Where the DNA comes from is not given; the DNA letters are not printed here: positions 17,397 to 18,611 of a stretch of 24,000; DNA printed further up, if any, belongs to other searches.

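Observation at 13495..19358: Seven-gene operon (class II aldolase, bicupin, HAD phosphatase, ketose-3-epimerase-like, DhaK, DhaL, RpiB): candidate undescribed ketose/tetrulose pathway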

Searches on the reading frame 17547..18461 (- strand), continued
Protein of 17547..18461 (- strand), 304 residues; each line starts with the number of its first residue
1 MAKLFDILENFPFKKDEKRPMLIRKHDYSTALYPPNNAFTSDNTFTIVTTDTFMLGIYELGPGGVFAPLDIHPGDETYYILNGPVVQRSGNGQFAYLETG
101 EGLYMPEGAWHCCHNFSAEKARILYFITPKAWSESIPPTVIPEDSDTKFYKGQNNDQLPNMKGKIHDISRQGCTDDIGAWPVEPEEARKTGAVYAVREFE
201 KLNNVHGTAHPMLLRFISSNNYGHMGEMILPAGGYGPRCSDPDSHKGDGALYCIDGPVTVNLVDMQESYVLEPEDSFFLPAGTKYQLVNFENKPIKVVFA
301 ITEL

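Call 28: find_encoding_contigs(protein=P0084, flank=10000, max_places=2)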
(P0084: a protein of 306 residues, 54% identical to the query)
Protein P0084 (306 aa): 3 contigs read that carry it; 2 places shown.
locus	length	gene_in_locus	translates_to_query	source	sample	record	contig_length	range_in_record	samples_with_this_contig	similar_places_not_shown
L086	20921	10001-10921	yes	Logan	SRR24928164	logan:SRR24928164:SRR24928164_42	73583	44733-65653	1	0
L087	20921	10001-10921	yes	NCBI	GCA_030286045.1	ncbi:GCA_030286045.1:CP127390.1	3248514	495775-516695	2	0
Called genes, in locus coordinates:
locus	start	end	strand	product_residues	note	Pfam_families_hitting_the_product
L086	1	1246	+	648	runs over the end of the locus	PF01757:Acyl_transf_3, PF19040:SGNH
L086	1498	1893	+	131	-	PF00572:Ribosomal_L13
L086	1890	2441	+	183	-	PF00380:Ribosomal_S9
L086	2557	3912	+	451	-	PF02878:PGM_PMM_I, PF02879:PGM_PMM_II, PF02880:PGM_PMM_III, PF00408:PGM_PMM_IV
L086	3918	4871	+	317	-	PF00520:Ion_trans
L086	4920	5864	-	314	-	PF00485:PRK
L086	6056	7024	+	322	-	PF04198:Sugar-bind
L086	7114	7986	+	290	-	PF01116:F_bP_aldolase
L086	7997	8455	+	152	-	PF00359:PTS_EIIA_2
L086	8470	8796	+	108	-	PF02302:PTS_IIB, PF25554:PTS_EIIB_BC_N (weak)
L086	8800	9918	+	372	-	PF02378:PTS_EIIC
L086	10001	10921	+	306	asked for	PF07883:Cupin_2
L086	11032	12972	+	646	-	PF13522:GATase_6, PF13537:GATase_7, PF01380:SIS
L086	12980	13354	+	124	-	PF01648:ACPS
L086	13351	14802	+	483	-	PF03853:YjeF_N, PF01256:Carb_kinase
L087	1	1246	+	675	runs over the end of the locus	PF01757:Acyl_transf_3, PF19040:SGNH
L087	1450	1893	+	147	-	PF00572:Ribosomal_L13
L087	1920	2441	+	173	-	PF00380:Ribosomal_S9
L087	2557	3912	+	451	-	PF02878:PGM_PMM_I, PF02879:PGM_PMM_II, PF02880:PGM_PMM_III, PF00408:PGM_PMM_IV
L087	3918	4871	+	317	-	PF00520:Ion_trans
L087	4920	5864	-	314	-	PF00485:PRK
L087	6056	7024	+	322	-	PF04198:Sugar-bind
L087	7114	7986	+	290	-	PF01116:F_bP_aldolase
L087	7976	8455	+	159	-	PF00359:PTS_EIIA_2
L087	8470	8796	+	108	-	PF02302:PTS_IIB, PF25554:PTS_EIIB_BC_N (weak)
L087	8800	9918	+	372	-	PF02378:PTS_EIIC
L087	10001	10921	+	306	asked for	PF07883:Cupin_2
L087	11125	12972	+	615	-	PF13522:GATase_6, PF13537:GATase_7, PF01380:SIS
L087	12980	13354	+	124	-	PF01648:ACPS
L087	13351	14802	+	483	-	PF03853:YjeF_N, PF01256:Carb_kinase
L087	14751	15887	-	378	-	PF13439:Glyco_transf_4, PF13579:Glyco_trans_4_4, PF00534:Glycos_transf_1, PF13692:Glyco_trans_1_4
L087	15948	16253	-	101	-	PF07859:Abhydrolase_3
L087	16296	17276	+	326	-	PF00583:Acetyltransf_1, PF02367:TsaE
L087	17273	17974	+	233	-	PF00814:TsaD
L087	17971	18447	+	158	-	PF00583:Acetyltransf_1, PF13673:Acetyltransf_10 (weak), PF13508:Acetyltransf_7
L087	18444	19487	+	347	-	PF00814:TsaD, PF22521:HypF_C_2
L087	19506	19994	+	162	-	PF00293:NUDIX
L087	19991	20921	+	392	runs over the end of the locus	PF18096:Thump_like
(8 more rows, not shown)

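Call 30: predict_structure(alignment_id=A2)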
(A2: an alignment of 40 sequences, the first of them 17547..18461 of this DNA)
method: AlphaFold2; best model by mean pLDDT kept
length: 304 residues; sequences in the alignment: 40
mean_pLDDT: 92.7   pTM: 0.92
mean pLDDT of the five models: 92.7, 92.7, 92.5, 91.1, 89.9
residues with pLDDT >= 90: 239; 70-90: 57; 50-70: 7; < 50: 1
segments of 3 or more residues with pLDDT < 50: none
pLDDT, mean of each block of 10 residues (from residue 1): 75 93 96 80 92 96 89 96 95 95 96 95 97 70 86 90 91 95 95 96 94 97 98 88 97 98 97 98 97 97 97
secondary structure, 60 per line:
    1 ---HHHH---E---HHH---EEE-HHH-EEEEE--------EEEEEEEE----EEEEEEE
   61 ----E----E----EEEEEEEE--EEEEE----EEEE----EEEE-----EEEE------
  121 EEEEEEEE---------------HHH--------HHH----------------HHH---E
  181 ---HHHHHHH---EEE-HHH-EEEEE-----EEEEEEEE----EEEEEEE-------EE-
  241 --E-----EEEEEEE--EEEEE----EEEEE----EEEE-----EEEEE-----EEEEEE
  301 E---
elements in order: H4-7 E21-23 E29-33 E42-49 E54-60 E75-82 E85-89 E94-97 E102-105 E111-114 E121-128 H184-190 E194-196 E202-206 E212-219 E224-230 E249-255 E258-262 E267-271 E276-279 E285-289 E295-301
